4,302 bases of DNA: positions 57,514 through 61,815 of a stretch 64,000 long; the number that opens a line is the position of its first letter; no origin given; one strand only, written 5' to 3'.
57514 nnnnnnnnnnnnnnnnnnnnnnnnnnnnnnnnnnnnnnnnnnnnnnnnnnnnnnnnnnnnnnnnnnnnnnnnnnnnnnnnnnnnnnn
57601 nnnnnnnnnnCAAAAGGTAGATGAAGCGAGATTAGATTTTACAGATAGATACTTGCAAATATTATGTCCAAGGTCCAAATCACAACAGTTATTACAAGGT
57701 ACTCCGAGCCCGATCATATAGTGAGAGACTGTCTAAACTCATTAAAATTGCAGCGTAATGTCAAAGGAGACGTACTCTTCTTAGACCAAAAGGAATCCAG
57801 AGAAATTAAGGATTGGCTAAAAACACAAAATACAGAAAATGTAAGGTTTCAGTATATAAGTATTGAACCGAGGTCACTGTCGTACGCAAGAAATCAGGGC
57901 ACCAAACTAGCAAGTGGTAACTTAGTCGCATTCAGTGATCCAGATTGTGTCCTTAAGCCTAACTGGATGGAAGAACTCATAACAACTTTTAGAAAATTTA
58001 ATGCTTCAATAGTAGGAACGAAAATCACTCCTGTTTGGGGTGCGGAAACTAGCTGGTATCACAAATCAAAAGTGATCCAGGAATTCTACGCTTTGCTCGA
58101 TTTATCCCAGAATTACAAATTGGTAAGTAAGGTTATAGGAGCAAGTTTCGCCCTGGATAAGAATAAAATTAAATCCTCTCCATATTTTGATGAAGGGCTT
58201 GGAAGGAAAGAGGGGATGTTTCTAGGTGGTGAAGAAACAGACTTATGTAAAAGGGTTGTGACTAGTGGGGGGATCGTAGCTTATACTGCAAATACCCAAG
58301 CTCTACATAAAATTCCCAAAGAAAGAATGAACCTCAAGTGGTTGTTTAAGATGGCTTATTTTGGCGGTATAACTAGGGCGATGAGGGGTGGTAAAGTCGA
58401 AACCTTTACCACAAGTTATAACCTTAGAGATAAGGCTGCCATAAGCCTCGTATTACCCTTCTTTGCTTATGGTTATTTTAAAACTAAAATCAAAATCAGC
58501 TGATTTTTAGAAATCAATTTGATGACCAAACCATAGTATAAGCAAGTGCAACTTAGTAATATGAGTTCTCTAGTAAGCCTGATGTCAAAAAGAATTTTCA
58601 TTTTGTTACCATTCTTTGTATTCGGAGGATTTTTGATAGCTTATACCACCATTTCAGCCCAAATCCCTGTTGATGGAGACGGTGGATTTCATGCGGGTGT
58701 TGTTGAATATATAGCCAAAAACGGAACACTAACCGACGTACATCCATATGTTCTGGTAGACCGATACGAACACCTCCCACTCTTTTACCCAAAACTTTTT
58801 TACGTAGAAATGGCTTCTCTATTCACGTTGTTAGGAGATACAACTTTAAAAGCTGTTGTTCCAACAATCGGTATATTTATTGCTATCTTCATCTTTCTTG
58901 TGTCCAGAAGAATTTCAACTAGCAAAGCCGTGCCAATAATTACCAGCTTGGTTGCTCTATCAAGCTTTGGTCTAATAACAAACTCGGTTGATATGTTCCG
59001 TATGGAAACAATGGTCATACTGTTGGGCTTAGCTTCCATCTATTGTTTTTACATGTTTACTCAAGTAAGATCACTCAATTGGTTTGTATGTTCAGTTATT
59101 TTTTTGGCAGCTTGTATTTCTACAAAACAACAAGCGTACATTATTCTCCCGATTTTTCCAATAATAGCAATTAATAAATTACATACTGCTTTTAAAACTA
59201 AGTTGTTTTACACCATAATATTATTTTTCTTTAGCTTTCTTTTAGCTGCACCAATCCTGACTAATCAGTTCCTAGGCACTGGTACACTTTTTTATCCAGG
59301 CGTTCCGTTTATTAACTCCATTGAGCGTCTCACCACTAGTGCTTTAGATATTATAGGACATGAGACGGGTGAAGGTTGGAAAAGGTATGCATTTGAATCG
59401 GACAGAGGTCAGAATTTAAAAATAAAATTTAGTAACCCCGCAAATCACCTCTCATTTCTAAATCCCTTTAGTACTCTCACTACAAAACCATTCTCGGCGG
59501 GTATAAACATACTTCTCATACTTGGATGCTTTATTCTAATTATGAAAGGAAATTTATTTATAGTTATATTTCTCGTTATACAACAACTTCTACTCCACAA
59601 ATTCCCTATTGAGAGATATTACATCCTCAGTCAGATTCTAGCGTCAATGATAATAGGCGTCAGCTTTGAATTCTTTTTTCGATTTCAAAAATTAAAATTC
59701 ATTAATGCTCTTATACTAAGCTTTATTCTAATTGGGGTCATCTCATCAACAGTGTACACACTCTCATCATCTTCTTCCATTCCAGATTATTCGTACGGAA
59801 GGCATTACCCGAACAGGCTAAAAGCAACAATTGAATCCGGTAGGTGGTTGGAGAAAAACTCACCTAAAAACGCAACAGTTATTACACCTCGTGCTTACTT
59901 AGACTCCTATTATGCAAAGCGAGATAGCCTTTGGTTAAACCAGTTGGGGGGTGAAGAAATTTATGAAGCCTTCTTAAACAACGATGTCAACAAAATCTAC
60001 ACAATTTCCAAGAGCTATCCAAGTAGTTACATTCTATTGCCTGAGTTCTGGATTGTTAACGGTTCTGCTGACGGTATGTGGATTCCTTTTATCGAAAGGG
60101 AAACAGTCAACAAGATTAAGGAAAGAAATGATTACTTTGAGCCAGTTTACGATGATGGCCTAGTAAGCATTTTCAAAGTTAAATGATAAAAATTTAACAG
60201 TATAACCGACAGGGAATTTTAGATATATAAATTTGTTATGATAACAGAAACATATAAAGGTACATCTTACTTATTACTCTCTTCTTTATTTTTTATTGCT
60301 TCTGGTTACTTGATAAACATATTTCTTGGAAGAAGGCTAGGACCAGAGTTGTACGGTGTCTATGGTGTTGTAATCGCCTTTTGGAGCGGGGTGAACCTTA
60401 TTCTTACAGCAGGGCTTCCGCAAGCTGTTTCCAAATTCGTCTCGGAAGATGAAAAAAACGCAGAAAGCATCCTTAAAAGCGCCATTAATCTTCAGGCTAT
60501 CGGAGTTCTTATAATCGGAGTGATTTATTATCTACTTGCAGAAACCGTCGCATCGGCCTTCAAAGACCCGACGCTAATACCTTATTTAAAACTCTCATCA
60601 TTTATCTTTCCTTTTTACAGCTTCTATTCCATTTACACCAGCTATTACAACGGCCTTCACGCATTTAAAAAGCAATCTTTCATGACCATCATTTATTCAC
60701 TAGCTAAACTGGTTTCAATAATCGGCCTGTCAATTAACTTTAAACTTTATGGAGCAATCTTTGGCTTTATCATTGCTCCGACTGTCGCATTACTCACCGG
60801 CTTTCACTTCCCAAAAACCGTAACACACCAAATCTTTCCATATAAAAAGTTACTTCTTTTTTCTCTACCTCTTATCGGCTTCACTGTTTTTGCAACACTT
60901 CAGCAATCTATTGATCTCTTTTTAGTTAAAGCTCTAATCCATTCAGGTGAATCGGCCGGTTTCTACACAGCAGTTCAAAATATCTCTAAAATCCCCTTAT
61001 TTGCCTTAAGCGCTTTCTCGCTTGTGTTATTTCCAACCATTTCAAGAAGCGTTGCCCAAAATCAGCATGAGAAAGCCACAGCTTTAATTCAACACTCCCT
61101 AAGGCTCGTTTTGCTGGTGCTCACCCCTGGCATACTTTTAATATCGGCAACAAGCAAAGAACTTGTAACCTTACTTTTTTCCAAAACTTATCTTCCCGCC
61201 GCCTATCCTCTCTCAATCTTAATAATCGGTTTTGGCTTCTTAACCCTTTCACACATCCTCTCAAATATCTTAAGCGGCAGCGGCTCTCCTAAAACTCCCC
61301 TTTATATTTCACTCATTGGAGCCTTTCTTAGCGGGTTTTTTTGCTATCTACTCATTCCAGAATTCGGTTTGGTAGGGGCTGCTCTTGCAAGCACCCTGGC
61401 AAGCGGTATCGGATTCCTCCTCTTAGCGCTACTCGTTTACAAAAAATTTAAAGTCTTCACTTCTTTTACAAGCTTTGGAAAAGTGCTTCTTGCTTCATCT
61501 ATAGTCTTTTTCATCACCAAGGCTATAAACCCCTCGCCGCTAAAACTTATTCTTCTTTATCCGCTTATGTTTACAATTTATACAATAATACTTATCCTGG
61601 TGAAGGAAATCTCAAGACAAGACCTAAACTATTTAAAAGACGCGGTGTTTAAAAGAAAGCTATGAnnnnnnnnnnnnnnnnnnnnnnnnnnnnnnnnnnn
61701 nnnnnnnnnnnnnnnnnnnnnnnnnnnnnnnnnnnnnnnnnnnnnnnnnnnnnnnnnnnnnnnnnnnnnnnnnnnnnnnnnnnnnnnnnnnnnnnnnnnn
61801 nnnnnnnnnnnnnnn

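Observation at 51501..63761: tRNA-Pro-linked gene cluster encoding a lipid-linked, extracytoplasmic glycosylation system (candidate surface protein or envelope glycosylation island)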

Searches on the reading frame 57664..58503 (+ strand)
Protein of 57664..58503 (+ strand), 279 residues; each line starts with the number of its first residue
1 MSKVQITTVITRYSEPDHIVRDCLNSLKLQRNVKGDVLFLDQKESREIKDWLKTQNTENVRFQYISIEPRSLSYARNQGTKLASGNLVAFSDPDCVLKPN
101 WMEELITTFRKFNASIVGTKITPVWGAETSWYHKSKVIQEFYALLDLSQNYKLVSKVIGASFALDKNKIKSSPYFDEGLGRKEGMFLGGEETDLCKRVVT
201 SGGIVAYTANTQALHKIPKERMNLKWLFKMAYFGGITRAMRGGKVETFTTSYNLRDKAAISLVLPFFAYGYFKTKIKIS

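Call 4: search_protein_families(library=pfam, proteins=[window:57664-58503:+], max_evalue=0.01)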
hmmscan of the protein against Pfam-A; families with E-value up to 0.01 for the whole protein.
window:57664-58503:+ (279 aa): 2 families
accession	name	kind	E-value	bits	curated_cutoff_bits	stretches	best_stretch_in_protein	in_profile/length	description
PF00535.33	Glycos_transf_2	-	2.3e-14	54.1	23.3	1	9-140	3-135/168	Glycosyl transferase family 2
PF10111.15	Glyco_tranf_2_2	-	9.6e-06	25.7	27.3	1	12-110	7-109/276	Glycosyltransferase like family 2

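Call 8: search_protein_families(library=ncbifam, proteins=[window:57664-58503:+], max_evalue=0.01)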
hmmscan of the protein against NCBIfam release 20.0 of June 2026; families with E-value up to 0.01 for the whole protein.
window:57664-58503:+ (279 aa): 9 families
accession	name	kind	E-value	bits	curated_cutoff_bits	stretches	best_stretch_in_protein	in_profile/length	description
NF041394.1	GtaseAglG_Halo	equivalog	8e-25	87.7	440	1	49-238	46-238/304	glucosyl-dolichyl phosphate glucuronosyltransferase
TIGR03965.1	mycofact_glyco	equivalog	1.2e-16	60.7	280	1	6-233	76-296/467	mycofactocin biosynthesis glycosyltransferase MftF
NF038302.1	EPS_HpsE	equivalog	1.1e-14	54.2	300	1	5-238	2-245/307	hormogonium polysaccharide biosynthesis glycosyltransferase HpsE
NF007482.0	PRK10073.1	equivalog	7.3e-09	35.1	423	1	5-108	7-109/334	glycosyltransferase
NF038299.1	EPS_HpsN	equivalog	3e-08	33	425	1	6-111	3-108/317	hormogonium polysaccharide biosynthesis glycosyltransferase HpsN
NF041875.1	EPS_EpsD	equivalog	3.2e-06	26.8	370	1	20-232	14-222/325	exopolysaccharide biosynthesis glycosyltransferase EpsD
NF047683.1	TeichurnBiosyTuaG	equivalog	1.6e-05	24.7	400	1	5-114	6-116/252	teichuronic acid biosynthesis protein TuaG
TIGR03937.1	PgaC_IcaA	equivalog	0.0013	17.7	422.3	1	5-111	46-152/407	poly-beta-1,6-N-acetyl-D-glucosamine synthase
TIGR04283.1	glyco_like_mftF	equivalog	0.0043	16.7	182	1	8-111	3-99/221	TIGR04283 family arsenosugar biosynthesis glycosyltransferase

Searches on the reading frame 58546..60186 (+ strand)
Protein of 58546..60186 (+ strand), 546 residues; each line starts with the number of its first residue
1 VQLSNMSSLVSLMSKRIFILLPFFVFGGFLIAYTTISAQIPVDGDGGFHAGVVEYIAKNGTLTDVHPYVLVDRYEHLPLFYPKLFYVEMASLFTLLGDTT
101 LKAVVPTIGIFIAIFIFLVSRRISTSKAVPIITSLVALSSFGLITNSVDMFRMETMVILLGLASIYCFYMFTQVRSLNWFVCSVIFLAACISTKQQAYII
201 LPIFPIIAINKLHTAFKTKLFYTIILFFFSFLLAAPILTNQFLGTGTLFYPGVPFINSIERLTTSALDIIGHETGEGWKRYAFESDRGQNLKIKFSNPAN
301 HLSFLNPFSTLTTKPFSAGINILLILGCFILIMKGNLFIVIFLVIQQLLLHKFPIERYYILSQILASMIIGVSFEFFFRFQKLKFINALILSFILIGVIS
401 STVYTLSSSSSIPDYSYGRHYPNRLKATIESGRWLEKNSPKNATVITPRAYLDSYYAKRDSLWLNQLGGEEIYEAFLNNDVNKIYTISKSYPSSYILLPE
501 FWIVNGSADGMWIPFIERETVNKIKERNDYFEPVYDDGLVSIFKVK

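Call 4: search_protein_families(library=pfam, proteins=[window:58546-60186:+], max_evalue=0.01)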
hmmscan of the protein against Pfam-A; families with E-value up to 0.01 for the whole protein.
window:58546-60186:+ (546 aa): 1 family
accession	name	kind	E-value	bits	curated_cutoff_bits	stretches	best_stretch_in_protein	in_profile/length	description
PF13231.12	PMT_2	-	0.0002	22.1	26.1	1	91-231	11-153/160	Dolichyl-phosphate-mannose-protein mannosyltransferase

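Call 8: search_protein_families(library=ncbifam, proteins=[window:58546-60186:+], max_evalue=0.01)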
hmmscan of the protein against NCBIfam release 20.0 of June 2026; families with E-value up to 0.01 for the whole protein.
window:58546-60186:+ (546 aa): 1 family
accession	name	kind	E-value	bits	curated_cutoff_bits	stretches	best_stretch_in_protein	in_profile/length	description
TIGR03663.1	TIGR03663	subfamily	5.9e-05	22.3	126.25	1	81-214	51-187/435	flippase activity-associated protein Agl23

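Call 21: search_solved_structures(query=window:58546-60186:+, max_evalue=1)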
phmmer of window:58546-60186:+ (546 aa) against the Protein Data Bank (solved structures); distinct sequences matched with E-value up to 1: 0.

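Call 26: find_homologous_proteins(query=window:58546-60186:+)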
Query window:58546-60186:+ (546 aa): 7 proteins with E <= 0.001 among 8000 candidates.
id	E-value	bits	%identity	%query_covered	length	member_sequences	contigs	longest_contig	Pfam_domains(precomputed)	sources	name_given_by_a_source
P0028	0.0e+0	1180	100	98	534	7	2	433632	-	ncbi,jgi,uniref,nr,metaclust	ncbi:hypothetical protein A2716_04320 [candidate division WWE3 bacterium RIFCSPHIGHO2_01_FULL_40_23]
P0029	3.0e-153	530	46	97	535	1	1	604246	PF13231.13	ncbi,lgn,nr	ncbi:glycosyltransferase family 39 protein [Candidatus Roizmanbacteria bacterium]|nr:glycosyltransfe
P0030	2.1e-151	523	47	97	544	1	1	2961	PF13231.13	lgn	-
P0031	1.5e-149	517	46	99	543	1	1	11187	PF13231.13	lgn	-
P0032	7.1e-142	492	44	94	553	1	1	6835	PF02366.25,PF13231.13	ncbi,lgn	-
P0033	1.9e-139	484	43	100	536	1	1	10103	PF13231.13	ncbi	-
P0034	5.9e-89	317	44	64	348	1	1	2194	PF13231.13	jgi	jgi:hypothetical protein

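Call 34: search_protein_families(library=pfam, alignment_id=A3, max_evalue=0.01)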
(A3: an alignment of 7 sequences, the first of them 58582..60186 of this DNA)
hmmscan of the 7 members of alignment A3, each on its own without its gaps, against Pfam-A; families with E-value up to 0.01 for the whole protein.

A. member 1, window:58582-60186:+ (534 aa): 1 family
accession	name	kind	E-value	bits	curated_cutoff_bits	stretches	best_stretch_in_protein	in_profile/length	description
PF13231.12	PMT_2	-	0.00019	22.1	26.1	1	79-219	11-153/160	Dolichyl-phosphate-mannose-protein mannosyltransferase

B. families by the number of members that match (of 7 scanned): 4 families
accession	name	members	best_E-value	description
PF13231.12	PMT_2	7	1.8e-08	Dolichyl-phosphate-mannose-protein mannosyltransferase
PF20176.3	DUF6541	3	9.4e-05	Family of unknown function (DUF6541)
PF02366.24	PMT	1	1.6e-07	Dolichyl-phosphate-mannose-protein mannosyltransferase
PF20604.3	DUF6798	1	0.0054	Domain of unknown function (DUF6798)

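Call 110: search_solved_structures(query=A3, max_evalue=1)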
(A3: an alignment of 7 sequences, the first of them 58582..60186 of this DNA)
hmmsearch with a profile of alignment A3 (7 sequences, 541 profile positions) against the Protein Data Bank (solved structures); distinct sequences matched with E-value up to 1: 0.

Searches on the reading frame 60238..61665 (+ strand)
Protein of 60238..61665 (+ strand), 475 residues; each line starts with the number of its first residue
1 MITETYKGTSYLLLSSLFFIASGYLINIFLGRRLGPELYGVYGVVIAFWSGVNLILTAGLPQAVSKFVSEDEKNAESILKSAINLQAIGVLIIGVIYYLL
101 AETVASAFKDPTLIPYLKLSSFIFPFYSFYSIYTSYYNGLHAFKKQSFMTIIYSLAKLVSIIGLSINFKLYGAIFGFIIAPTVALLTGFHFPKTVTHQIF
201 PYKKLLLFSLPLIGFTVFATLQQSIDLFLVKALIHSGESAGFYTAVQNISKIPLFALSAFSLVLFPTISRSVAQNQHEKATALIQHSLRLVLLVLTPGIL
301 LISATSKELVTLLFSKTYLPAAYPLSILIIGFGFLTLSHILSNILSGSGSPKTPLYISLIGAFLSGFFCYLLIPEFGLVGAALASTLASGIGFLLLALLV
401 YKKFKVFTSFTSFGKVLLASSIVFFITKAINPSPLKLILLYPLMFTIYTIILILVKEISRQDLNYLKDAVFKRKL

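Call 4: search_protein_families(library=pfam, proteins=[window:60238-61665:+], max_evalue=0.01)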
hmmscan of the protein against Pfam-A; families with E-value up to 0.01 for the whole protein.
window:60238-61665:+ (475 aa): 4 families
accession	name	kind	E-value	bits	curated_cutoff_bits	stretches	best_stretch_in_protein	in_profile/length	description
PF13440.11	Polysacc_synt_3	-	1.7e-25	90.3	23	1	30-321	2-291/293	Polysaccharide biosynthesis protein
PF01943.22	Polysacc_synt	-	3.7e-22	79.5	28.2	1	7-271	3-273/274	Polysaccharide biosynthesis protein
PF03023.19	MurJ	-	2.1e-17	63.3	27.4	1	72-425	49-423/451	Lipid II flippase MurJ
PF01554.23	MatE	-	6.8e-11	42.6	24.9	2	216-371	6-161/161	MatE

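Call 8: search_protein_families(library=ncbifam, proteins=[window:60238-61665:+], max_evalue=0.01)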
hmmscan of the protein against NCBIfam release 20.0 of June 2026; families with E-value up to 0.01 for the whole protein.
window:60238-61665:+ (475 aa): 5 families
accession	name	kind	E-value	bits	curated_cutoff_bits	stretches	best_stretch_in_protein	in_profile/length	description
TIGR02900.1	spore_V_B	equivalog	1.6e-25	89.9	372.3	1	6-446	2-473/488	stage V sporulation protein B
TIGR01695.1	murJ_mviN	equivalog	1.8e-18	66.6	235.55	1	83-456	90-497/506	murein biosynthesis integral membrane protein MurJ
TIGR00797.1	matE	subfamily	1.8e-14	53.5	147.4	1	261-411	49-205/396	MATE family efflux transporter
NF058658.1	Oglyco_Wzx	exception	1.2e-09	37.7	720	1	24-466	29-475/478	O-glycosylation flippase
NF041871.1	Wzx_EPS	equivalog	2.7e-07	29.7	800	1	20-329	19-326/492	exopolysaccharide biosynthesis flippase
